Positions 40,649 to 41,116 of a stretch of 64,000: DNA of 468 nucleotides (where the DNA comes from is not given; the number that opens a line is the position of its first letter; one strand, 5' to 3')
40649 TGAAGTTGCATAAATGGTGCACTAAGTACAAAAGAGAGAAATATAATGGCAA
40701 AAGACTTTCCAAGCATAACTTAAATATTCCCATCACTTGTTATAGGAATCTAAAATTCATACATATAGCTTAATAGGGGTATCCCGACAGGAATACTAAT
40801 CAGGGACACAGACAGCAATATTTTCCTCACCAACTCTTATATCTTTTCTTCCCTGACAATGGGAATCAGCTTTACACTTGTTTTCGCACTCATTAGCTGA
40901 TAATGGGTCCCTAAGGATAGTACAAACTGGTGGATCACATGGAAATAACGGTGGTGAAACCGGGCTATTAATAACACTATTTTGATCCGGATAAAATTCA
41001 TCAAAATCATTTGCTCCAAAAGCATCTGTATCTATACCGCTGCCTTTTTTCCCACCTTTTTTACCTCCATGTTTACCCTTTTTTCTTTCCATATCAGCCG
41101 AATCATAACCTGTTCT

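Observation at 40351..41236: Tandem pair of small secreted proteins with a shared novel 6-cysteine C-terminal domain and lysine/glycine-rich basic tracts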

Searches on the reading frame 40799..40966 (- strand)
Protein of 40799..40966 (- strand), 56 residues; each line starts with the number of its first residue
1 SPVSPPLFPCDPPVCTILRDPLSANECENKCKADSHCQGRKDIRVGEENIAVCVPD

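Call 18: search_protein_representatives(alignment_id=A2)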
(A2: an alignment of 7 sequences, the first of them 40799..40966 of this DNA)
Query: 7 sequences, 56 profile positions. Proteins with E-value up to 0.001 (for the whole library): 17; up to 1e-10: 10; up to 1e-30: 0. The best 17 are listed.
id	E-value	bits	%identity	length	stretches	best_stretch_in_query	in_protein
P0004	2.3e-28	114.0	-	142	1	2-56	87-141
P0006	5.7e-24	99.9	-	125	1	1-56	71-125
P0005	7.1e-24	99.6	-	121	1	1-56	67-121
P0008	2.0e-21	91.7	-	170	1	1-56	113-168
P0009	7.8e-17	77.0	-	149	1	5-55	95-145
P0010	1.8e-16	75.9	-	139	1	3-56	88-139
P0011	2.4e-15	72.3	-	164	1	5-55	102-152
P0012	1.3e-13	66.7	-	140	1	4-55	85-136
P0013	8.7e-11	57.7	-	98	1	3-55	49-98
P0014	1.0e-10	57.4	-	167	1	6-55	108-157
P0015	1.2e-10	57.2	-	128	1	6-56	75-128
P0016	3.1e-10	55.9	-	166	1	5-55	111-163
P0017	4.1e-10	55.5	-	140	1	4-55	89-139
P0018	1.4e-09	53.8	-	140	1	5-56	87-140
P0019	5.4e-09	51.9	-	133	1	3-55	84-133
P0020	6.4e-08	48.5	-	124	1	5-54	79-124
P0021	7.2e-05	38.7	-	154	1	7-42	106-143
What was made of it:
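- The profile search found 17 cluster representatives at 50% identity, all 98-170 aa, with the domain always C-terminal (call 18).
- Tried and rejected: The exhaustive search (call 18) is the informative one.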

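Call 23: find_homologous_proteins(query=A3, max_evalue=0.1)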
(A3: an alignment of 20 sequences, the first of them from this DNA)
Query A3 (20 sequences) (55 aa, profile of the alignment): 1 proteins with E <= 0.1 among 216 candidates.
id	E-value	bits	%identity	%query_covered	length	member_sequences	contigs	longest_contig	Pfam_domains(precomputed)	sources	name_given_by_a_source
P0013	2.5e-19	87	46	95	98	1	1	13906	-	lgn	-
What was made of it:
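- Tried and rejected: Run with the 20-sequence domain profile, it returned only one protein (call 23).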

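Call 24: search_solved_structures(query=A3, max_evalue=10, show_alignments=2)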
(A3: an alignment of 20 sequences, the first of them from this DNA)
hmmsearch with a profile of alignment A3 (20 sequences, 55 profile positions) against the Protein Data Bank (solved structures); distinct sequences matched with E-value up to 10: 0.
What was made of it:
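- On Any solved structure: hmmsearch of the A3 profile against PDB sequences gave 0 hits at E <= 10 (call 24).
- Tried and rejected: The PDB sequence-profile search gave nothing at E <= 10 (call 24).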

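Call 25: find_encoding_contigs(protein=P0013, flank=10000, max_places=3)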
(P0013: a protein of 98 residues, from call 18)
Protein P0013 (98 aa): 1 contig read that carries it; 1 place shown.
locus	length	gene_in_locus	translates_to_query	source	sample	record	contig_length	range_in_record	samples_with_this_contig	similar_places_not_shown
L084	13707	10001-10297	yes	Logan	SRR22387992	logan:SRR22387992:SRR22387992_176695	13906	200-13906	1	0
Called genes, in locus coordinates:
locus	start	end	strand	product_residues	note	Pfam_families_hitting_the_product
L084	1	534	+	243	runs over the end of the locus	?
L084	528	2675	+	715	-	-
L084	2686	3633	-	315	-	PF00056:Ldh_1_N, PF02866:Ldh_1_C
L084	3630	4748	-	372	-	PF03702:AnmK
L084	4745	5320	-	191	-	PF00117:GATase, PF07722:Peptidase_C26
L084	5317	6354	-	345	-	PF00294:PfkB, PF08543:Phos_pyr_kin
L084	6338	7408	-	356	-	PF17792:ThiD2, PF02581:TMP-TENI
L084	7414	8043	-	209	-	PF01612:DNA_pol_A_exo1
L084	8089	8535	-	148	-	PF00380:Ribosomal_S9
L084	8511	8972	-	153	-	PF00572:Ribosomal_L13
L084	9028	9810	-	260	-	PF04350:PilO (weak)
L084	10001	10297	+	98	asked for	-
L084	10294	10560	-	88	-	-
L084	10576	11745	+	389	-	PF01960:ArgJ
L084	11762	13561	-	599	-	-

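Call 26: find_encoding_contigs(protein=P0011, flank=10000, max_places=3)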
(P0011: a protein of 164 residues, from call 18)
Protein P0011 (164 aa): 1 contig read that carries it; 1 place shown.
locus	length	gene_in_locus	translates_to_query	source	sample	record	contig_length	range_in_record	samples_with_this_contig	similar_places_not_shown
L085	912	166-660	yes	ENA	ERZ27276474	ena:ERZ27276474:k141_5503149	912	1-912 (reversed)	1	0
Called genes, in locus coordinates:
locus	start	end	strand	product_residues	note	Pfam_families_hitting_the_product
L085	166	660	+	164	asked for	-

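Call 27: find_encoding_contigs(protein=P0009, flank=8000, max_places=3)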
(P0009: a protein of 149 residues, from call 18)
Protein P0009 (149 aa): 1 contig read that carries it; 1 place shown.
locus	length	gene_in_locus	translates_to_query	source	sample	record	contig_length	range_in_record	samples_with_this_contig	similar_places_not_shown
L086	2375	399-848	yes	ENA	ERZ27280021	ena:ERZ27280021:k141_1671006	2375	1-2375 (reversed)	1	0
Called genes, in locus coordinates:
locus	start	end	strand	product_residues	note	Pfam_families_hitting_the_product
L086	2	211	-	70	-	?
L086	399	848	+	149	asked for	-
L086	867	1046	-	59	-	-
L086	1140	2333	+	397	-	PF01960:ArgJ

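Call 28: find_encoding_contigs(protein=P0010, flank=8000, max_places=3)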
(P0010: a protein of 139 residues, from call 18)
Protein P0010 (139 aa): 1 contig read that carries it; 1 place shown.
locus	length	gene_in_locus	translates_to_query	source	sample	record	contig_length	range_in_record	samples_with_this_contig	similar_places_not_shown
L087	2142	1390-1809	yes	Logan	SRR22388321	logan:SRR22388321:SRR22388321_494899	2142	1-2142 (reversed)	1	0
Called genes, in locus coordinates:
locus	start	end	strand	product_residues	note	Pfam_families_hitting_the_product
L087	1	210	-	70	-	?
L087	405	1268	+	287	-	-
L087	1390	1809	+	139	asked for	-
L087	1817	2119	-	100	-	-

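Call 29: find_encoding_contigs(protein=P0012, flank=8000, max_places=3)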
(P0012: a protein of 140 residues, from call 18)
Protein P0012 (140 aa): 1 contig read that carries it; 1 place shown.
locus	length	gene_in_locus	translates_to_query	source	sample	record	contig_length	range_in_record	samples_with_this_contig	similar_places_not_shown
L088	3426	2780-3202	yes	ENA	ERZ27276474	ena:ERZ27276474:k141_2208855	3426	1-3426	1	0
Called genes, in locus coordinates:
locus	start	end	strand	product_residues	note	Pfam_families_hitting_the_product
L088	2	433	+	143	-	?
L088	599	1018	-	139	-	PF00380:Ribosomal_S9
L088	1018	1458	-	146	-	PF00572:Ribosomal_L13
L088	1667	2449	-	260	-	PF04350:PilO (faint)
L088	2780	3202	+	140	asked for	-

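Call 35: search_protein_families(library=pfam, proteins=[L087:405-1265:+], max_evalue=1)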
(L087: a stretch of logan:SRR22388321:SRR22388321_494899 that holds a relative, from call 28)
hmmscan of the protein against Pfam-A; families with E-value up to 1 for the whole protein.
L087:405-1265:+ (287 aa): 2 families
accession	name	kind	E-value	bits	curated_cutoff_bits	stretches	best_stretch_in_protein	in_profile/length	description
PF15358.11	TSKS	-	0.28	10.4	27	1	135-189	17-70/395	Testis-specific serine kinase substrate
PF15324.11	TALPID3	-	0.49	8.6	27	1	145-182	951-988/1261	Hedgehog signalling target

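Call 40: predict_structure(alignment_id=A3)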
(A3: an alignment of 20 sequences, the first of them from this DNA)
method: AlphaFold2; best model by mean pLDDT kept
length: 55 residues; sequences in the alignment: 20
mean_pLDDT: 85.4   pTM: 0.59
mean pLDDT of the five models: 85.4, 84.1, 79.4, 79.1, 70.8
residues with pLDDT >= 90: 14; 70-90: 37; 50-70: 3; < 50: 1
segments of 3 or more residues with pLDDT < 50: none
pLDDT, mean of each block of 10 residues (from residue 1): 72 89 88 90 86 88
secondary structure, 60 per line:
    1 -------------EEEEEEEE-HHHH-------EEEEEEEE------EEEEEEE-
elements in order: E14-21 H23-26 E34-41 E48-54
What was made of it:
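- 40799..40939 (-): 6-Cys domain of A (C100-D146). AlphaFold2 domain model pLDDT 85.4, pTM 0.59 (call 40).
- Closest known: Bacterial cis-defensins. Same: The domain-only model has strand, short helix, strand, strand (call 40).
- The domain model has pLDDT 85.4 with strands at 14-21, 34-41 and 48-54 (call 40). The model places C-Q-G-R inside a beta strand (call 40). The AlphaFold2 domain model is confident (call 40).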

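Call 43: fold_search(model_id=the predicted structure, library=pdb)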
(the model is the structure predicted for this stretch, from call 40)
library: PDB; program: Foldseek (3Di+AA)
matches with E <= 10: 139; with E <= 0.001: 0
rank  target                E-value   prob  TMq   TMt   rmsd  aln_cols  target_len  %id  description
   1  4pav_C                1.8e+00  0.10  0.29  0.15   5.6        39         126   15  Structure of hypothetical protein SA1046 from S. aureus. (released 2015-05-06)
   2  3ca7                  2.0e+00  0.25  0.45  0.48   3.2        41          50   17  High Resolution Crystal Structure of the EGF domain of Spitz (released 2008-05-20)
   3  8cvz_B                2.4e+00  0.14  0.37  0.05   4.7        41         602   10  Human glycogenin-1 and glycogen synthase-1 complex in the apo ordered state (released 2022-07-13)
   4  4pav_D                2.4e+00  0.08  0.29  0.17   5.6        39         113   15  Structure of hypothetical protein SA1046 from S. aureus. (released 2015-05-06)
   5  4pav_A                2.4e+00  0.08  0.29  0.15   5.6        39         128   15  Structure of hypothetical protein SA1046 from S. aureus. (released 2015-05-06)
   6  4pav_F                2.4e+00  0.08  0.29  0.15   5.6        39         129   15  Structure of hypothetical protein SA1046 from S. aureus. (released 2015-05-06)
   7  4pav_B                2.4e+00  0.08  0.29  0.15   5.6        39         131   15  Structure of hypothetical protein SA1046 from S. aureus. (released 2015-05-06)
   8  4pav_E                2.5e+00  0.08  0.28  0.15   5.7        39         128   15  Structure of hypothetical protein SA1046 from S. aureus. (released 2015-05-06)
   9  8cvz_A                2.9e+00  0.12  0.37  0.05   4.7        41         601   10  Human glycogenin-1 and glycogen synthase-1 complex in the apo ordered state (released 2022-07-13)
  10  3a0o_B                3.1e+00  0.05  0.23  0.03   4.7        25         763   16  Crystal structure of alginate lyase from Agrobacterium tumefaciens C58 (released 2010-03-31)
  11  1ob1_C                3.1e+00  0.04  0.24  0.18   6.7        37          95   27  Crystal structure of a Fab complex whith Plasmodium falciparum MSP1-19 (released 2003-05-01)
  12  6umx_h                3.5e+00  0.05  0.25  0.08   6.7        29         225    3  Structural basis for specific inhibition of extracellular activation of pro/latent myostatin by SRK-015 (released 2020-02-26)
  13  6y8n_A                3.8e+00  0.01  0.18  0.07  12.3        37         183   19  Mycobacterium thermoresistibile GyrB21 in complex with Redx03863 (released 2020-08-12)
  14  7zbn_B                4.0e+00  0.10  0.38  0.06   4.7        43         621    9  Cryo-EM structure of the human GS-GN complex in the inhibited state (released 2022-06-22)
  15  3ey7_A                4.0e+00  0.09  0.34  0.17   3.8        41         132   17  Structure from the mobile metagenome of V. Cholerae. Integron cassette protein VCH_CASS1 (released 2009-01-13)
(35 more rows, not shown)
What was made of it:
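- Closest known: EGF-like domains. Same: TM-score 0.45 over 41 columns (call 43).
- Closest known: EGF-like domains. Different: E = 2.0 and probability 0.25, which is noise level (call 43).
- Foldseek against PDB gave nothing below E = 1 (call 43).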

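Call 52: find_related_loci(query=A4, collection=metagenome_contigs, flank=8000)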
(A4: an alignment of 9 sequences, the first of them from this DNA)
Query A4 (55 aa) in metagenome_contigs; peptide patterns used: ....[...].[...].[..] (x = any residue, [..] = any of these).
22 stretches matched a pattern; 4 encode a relative of the query (tblastn E <= 1e-3); 4 distinct loci.
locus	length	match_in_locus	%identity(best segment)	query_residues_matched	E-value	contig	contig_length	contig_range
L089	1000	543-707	75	1-55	4e-28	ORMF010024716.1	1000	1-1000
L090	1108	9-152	54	7-54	1e-14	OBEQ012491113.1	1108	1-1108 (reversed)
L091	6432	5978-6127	48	6-54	6e-11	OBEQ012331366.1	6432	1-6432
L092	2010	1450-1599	48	6-54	6e-11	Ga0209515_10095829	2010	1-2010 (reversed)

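Call 53: fold_search(model_id=the predicted structure, library=viral)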
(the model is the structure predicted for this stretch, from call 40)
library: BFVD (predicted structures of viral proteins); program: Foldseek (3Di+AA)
matches with E <= 10: 162; with E <= 0.001: 0
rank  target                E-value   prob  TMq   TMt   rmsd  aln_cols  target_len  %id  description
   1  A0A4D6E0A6            1.3e+00  0.16  0.38  0.17   6.2        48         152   12  (no name in the UniProt tables at hand)
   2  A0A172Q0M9            1.8e+00  0.06  0.27  0.23   6.2        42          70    5  Baculo_LEF5_C superfamily protein [Acinetobacter phage vB_AbaM_ME3]
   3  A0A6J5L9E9            2.0e+00  0.08  0.31  0.27   5.3        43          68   14  Uncharacterized protein [uncultured Caudovirales phage]
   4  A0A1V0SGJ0            2.2e+00  0.06  0.28  0.21   7.5        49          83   12  Uncharacterized protein [Hokovirus HKV1]
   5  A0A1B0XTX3            2.4e+00  0.20  0.44  0.36   3.8        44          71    9  (no name in the UniProt tables at hand)
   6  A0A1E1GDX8            2.7e+00  0.21  0.44  0.29   3.0        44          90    7  (no name in the UniProt tables at hand)
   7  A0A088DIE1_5          3.1e+00  0.07  0.28  0.02   5.1        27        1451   18  ORF1ab polyprotein [Bat Hp-betacoronavirus/Zhejiang2013]
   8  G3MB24                3.1e+00  0.06  0.27  0.15   3.9        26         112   19  Gp644 [Bacillus phage G]
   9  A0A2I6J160            3.5e+00  0.18  0.47  0.17   2.8        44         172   11  RNA-helicase/NPH-II [Vaccinia virus]
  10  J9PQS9                3.5e+00  0.16  0.45  0.41   2.6        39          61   20  Uncharacterized protein [Bacillus phage B5S]
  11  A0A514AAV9            3.8e+00  0.08  0.35  0.31   4.3        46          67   13  (no name in the UniProt tables at hand)
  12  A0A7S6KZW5            3.8e+00  0.06  0.25  0.25   4.9        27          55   11  Uncharacterized protein [Aeromonas phage T7-Ah]
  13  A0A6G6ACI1            3.8e+00  0.06  0.28  0.23   6.5        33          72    6  Uncharacterized protein [Borely moumouvirus]
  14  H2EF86                3.8e+00  0.04  0.25  0.21   7.0        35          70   14  Uncharacterized protein [Moumouvirus sp. 'Monve']
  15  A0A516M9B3            3.8e+00  0.03  0.24  0.15   6.7        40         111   10  (no name in the UniProt tables at hand)
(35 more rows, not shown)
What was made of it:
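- On Any solved structure: Foldseek against PDB gave a best E of 1.8 (call 43), and against BFVD a best E of 1.3 (call 53).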

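Call 63: find_encoding_contigs(protein=P0008, flank=8000, max_places=2)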
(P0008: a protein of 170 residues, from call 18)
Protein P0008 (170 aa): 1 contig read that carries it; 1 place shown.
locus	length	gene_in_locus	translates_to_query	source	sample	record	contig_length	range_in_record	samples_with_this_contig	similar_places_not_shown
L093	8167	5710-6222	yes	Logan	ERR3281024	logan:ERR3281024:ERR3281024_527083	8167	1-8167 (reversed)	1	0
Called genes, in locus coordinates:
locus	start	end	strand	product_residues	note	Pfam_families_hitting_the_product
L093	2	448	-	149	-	?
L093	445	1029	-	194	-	PF00117:GATase, PF07722:Peptidase_C26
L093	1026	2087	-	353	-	PF00294:PfkB, PF08543:Phos_pyr_kin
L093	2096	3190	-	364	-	PF17792:ThiD2, PF02581:TMP-TENI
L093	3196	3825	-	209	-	PF01612:DNA_pol_A_exo1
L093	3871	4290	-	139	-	PF00380:Ribosomal_S9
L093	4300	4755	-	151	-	PF00572:Ribosomal_L13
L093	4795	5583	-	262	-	PF04350:PilO (faint)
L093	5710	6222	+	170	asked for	-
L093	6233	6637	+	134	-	-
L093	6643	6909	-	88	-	-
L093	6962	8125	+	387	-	PF01960:ArgJ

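Call 64: find_encoding_contigs(protein=P0015, flank=8000, max_places=2)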
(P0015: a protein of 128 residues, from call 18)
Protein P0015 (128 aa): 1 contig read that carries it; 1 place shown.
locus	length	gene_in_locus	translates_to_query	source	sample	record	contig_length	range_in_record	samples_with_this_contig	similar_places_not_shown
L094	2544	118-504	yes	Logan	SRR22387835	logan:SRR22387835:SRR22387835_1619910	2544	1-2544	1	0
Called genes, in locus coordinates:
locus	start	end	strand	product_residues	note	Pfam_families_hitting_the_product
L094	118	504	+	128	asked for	-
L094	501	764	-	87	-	-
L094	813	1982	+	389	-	PF01960:ArgJ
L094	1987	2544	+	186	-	?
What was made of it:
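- On Bacteriocin + immunity locus: The locus is fixed in the core genome (calls 25-29, 63, 64).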

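Call 68: search_protein_families(library=ncbifam, proteins=[L093:6233-6634:+], max_evalue=1)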
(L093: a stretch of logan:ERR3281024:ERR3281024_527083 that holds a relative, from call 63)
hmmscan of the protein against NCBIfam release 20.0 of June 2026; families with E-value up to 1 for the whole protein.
L093:6233-6634:+ (134 aa): 0 families

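Call 80: find_encoding_contigs(protein=P0021, flank=8000, max_places=2)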
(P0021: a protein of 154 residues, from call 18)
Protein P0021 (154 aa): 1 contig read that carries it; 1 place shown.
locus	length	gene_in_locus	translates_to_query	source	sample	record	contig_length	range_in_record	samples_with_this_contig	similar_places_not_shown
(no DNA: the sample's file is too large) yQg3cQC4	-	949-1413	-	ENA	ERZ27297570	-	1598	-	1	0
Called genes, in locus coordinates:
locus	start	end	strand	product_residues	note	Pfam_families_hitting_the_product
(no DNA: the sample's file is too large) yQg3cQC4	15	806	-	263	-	PF04350:PilO (faint)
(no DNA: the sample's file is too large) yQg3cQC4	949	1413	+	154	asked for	-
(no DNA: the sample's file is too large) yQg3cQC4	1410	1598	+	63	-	?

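Call 81: find_encoding_contigs(protein=P0020, flank=8000, max_places=2)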
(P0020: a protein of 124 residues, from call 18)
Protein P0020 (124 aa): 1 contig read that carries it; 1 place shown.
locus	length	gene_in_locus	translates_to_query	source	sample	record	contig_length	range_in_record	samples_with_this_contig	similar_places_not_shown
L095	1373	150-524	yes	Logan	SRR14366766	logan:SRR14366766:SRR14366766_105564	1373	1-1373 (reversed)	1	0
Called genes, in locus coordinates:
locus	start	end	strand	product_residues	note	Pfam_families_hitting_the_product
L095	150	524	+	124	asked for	-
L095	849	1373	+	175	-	?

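Call 91: find_related_loci(query=A4, collection=viral_contigs, flank=5000)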
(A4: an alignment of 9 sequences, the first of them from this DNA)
Query A4 (55 aa) in viral_contigs; peptide patterns used: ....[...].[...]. (x = any residue, [..] = any of these).
8 stretches matched a pattern, but none encodes a relative of the query by tblastn (E <= 1e-3).

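Call 92: find_related_loci(query=A2, collection=viral_contigs, flank=5000)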
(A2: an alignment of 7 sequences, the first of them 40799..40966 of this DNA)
Query A2 (56 aa) in viral_contigs; peptide patterns used: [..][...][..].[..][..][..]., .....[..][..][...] (x = any residue, [..] = any of these).
28 stretches matched a pattern, but none encodes a relative of the query by tblastn (E <= 1e-3).
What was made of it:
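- There are no viral relatives (calls 91, 92).
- Tried and rejected: None (calls 91, 92).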
